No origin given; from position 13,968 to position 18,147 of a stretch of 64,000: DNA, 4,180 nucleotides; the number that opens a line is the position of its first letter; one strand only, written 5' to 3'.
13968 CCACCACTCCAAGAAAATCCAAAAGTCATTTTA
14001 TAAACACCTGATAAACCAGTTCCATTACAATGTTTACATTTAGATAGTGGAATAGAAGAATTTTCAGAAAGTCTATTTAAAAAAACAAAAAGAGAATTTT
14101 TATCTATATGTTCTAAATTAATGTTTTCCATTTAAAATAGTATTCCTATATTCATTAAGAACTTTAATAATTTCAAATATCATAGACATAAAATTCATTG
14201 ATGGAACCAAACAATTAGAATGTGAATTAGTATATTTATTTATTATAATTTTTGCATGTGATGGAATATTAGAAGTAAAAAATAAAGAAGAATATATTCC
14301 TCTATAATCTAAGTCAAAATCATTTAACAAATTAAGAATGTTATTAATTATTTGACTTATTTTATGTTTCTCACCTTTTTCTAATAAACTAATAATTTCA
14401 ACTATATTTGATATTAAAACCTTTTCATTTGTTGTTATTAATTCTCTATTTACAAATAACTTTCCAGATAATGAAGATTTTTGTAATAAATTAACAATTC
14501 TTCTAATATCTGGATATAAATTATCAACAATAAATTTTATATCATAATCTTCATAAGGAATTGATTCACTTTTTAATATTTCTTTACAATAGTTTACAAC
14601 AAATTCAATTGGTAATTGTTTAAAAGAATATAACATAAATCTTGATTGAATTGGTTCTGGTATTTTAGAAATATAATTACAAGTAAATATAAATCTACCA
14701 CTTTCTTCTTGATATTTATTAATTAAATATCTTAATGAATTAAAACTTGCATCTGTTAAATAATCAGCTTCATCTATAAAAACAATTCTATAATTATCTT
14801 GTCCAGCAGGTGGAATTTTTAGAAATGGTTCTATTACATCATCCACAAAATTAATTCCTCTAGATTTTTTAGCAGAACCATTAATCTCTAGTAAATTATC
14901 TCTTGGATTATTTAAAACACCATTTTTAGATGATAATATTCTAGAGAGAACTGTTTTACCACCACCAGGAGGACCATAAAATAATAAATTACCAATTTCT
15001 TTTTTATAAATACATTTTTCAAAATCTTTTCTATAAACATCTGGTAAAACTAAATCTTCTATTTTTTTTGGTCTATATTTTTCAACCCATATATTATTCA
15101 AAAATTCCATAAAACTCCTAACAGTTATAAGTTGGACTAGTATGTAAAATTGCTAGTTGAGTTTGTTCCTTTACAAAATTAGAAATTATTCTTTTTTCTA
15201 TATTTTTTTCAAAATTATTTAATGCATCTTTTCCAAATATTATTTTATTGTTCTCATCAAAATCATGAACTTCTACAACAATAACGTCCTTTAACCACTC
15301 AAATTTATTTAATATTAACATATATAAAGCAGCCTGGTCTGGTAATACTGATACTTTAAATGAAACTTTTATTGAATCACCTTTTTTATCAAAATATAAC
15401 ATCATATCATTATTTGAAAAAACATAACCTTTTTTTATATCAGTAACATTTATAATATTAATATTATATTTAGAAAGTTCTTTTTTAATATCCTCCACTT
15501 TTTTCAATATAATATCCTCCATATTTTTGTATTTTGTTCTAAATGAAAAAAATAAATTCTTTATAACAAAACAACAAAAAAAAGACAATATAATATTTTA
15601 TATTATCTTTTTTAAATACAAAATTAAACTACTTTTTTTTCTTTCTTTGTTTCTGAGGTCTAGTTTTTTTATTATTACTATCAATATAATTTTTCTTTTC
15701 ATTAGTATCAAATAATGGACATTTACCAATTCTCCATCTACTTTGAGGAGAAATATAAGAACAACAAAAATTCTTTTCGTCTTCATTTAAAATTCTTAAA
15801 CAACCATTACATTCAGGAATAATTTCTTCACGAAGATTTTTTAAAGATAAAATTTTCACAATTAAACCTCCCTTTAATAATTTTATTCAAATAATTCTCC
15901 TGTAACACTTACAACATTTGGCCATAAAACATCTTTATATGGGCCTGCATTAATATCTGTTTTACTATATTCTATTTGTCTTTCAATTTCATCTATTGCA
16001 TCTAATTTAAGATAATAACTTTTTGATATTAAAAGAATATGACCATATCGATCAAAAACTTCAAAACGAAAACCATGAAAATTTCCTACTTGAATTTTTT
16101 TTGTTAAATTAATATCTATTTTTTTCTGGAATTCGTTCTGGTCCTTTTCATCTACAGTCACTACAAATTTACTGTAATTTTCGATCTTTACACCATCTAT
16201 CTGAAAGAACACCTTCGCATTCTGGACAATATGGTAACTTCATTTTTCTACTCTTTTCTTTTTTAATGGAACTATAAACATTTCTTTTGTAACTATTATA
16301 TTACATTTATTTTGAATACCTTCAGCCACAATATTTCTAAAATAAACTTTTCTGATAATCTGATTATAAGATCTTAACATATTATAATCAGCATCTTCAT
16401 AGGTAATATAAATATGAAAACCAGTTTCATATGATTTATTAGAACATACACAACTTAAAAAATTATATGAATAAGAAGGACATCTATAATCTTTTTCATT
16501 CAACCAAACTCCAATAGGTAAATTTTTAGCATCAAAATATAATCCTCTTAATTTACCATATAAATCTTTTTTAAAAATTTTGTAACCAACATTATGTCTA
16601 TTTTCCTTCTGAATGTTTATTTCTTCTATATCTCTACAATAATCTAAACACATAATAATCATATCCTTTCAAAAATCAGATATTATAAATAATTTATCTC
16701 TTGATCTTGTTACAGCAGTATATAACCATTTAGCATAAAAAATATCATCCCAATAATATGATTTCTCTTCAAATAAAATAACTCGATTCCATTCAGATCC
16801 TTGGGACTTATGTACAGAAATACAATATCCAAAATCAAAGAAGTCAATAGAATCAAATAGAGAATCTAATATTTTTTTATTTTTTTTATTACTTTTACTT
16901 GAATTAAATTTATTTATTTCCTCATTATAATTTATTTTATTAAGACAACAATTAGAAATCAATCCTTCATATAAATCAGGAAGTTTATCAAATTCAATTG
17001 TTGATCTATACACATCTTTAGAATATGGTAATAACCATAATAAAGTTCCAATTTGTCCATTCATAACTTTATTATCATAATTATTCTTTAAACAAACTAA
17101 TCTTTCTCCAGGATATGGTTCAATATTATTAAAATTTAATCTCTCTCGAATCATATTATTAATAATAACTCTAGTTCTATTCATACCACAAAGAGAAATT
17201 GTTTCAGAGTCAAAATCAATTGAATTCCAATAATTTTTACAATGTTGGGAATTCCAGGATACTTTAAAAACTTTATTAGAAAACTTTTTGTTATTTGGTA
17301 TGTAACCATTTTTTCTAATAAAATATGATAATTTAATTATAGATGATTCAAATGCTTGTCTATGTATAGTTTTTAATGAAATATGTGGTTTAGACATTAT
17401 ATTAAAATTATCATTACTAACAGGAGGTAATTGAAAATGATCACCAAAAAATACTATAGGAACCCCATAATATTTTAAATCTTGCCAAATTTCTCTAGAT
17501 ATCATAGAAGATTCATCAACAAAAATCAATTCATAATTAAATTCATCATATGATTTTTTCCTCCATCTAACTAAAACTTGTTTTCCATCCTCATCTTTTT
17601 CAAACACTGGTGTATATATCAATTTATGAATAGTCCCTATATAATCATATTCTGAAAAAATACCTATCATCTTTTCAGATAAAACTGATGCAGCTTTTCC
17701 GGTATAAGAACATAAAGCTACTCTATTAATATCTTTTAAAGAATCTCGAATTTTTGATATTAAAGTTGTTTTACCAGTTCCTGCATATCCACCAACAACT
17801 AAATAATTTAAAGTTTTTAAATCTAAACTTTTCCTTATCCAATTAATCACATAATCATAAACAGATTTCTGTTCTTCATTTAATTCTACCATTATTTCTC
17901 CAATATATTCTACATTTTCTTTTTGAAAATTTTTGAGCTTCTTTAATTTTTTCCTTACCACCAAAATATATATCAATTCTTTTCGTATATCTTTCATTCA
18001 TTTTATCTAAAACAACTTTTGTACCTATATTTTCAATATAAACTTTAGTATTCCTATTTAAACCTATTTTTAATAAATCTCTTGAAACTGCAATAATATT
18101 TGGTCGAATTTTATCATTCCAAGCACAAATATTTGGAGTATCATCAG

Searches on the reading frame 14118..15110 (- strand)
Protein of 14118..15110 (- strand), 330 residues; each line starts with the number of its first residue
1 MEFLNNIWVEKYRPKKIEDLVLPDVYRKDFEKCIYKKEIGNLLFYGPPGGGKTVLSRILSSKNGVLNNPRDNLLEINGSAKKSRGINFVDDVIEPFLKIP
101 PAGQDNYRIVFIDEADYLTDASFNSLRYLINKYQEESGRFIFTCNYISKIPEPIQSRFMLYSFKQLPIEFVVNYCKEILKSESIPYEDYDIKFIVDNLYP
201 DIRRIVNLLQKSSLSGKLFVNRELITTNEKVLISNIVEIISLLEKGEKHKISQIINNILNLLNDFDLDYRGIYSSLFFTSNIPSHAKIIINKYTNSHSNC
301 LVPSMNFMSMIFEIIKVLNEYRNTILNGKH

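Call 54: search_protein_families(library=pfam, proteins=[window:14118-15110:-], max_evalue=0.001)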
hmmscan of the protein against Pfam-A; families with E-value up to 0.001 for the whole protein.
window:14118-15110:- (330 aa): 5 families
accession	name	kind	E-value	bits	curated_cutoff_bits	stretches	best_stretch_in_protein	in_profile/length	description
PF00004.35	AAA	-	5.9e-13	49.8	21.2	1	42-159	1-124/131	ATPase family associated with various cellular activities (AAA)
PF13401.12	AAA_22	-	1.2e-05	26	27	0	108-142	86-120/130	AAA domain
PF13173.12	AAA_14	-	0.00013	22.4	27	1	43-143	6-96/129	AAA domain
PF03215.21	Rad17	-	0.00037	20.9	23.8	0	5-65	6-71/186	Rad17 P-loop domain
PF13177.12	DNA_pol3_delta2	-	0.00082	19.8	27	0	81-166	78-160/161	DNA polymerase III, delta subunit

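Call 55: search_protein_families(library=phrogs, proteins=[window:14118-15110:-], max_evalue=0.00001)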
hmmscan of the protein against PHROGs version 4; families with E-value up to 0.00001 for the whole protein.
window:14118-15110:- (330 aa): 3 families
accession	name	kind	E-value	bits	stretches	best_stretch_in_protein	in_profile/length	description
phrog_168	-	DNA, RNA and nucleotide metabolism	3.5e-53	182.3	1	6-315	9-308/314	clamp loader of DNA polymerase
phrog_5846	-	DNA, RNA and nucleotide metabolism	8.2e-25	88.8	1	10-260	8-251/380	clamp loader of DNA polymerase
phrog_11838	-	DNA, RNA and nucleotide metabolism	1.1e-21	78.5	1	6-218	5-212/420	clamp loader of DNA polymerase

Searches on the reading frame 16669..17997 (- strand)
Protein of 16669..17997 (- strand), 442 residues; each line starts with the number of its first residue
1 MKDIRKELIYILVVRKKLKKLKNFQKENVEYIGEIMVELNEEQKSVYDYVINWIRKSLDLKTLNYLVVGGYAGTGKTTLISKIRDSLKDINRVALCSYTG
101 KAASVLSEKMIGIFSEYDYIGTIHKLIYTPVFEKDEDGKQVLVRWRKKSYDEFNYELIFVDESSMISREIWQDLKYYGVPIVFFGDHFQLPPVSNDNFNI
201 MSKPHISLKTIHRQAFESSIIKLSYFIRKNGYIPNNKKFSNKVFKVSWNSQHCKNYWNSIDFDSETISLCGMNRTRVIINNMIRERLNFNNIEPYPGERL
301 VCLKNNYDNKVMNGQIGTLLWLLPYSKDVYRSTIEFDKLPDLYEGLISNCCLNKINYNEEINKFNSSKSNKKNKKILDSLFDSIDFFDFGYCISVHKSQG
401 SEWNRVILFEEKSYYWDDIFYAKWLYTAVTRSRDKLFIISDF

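Call 54: search_protein_families(library=pfam, proteins=[window:16669-17997:-], max_evalue=0.001)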
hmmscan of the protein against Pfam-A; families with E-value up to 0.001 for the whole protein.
window:16669-17997:- (442 aa): 6 families
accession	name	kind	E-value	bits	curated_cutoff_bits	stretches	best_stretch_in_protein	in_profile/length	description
PF13245.12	AAA_19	-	5.7e-17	62.6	25.1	1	65-194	14-133/134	AAA domain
PF13538.12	UvrD_C_2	-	5.5e-15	55.4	27.4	1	390-439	2-52/52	UvrD-like helicase C-terminal domain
PF13604.12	AAA_30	-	1.1e-14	55.1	27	1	64-228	19-169/191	AAA domain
PF05970.20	PIF1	-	6.8e-11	42.6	25.9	1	39-197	2-159/223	PIF1-like helicase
PF01443.25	Viral_helicase1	-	1.3e-10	42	21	0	383-439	178-227/228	Viral superfamily 1 RNA helicase core domain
PF18335.7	SH3_13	-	0.00028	21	41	1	288-320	20-52/65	ATP-dependent RecD-like DNA helicase SH3 domain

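Call 55: search_protein_families(library=phrogs, proteins=[window:16669-17997:-], max_evalue=0.00001)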
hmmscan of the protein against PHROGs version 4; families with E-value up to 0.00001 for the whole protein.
window:16669-17997:- (442 aa): 4 families
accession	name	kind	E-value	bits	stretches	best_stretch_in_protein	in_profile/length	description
phrog_325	-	DNA, RNA and nucleotide metabolism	1.7e-90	305.7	1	24-439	456-867/986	Dda-like helicase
phrog_4412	-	DNA, RNA and nucleotide metabolism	1.2e-37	130.6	1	4-441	297-714/743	exonuclease V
phrog_1967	-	DNA, RNA and nucleotide metabolism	8.4e-13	48.8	1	25-153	139-261/776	DNA helicase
phrog_25471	-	unknown function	2.2e-06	28.8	1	61-171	19-137/162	-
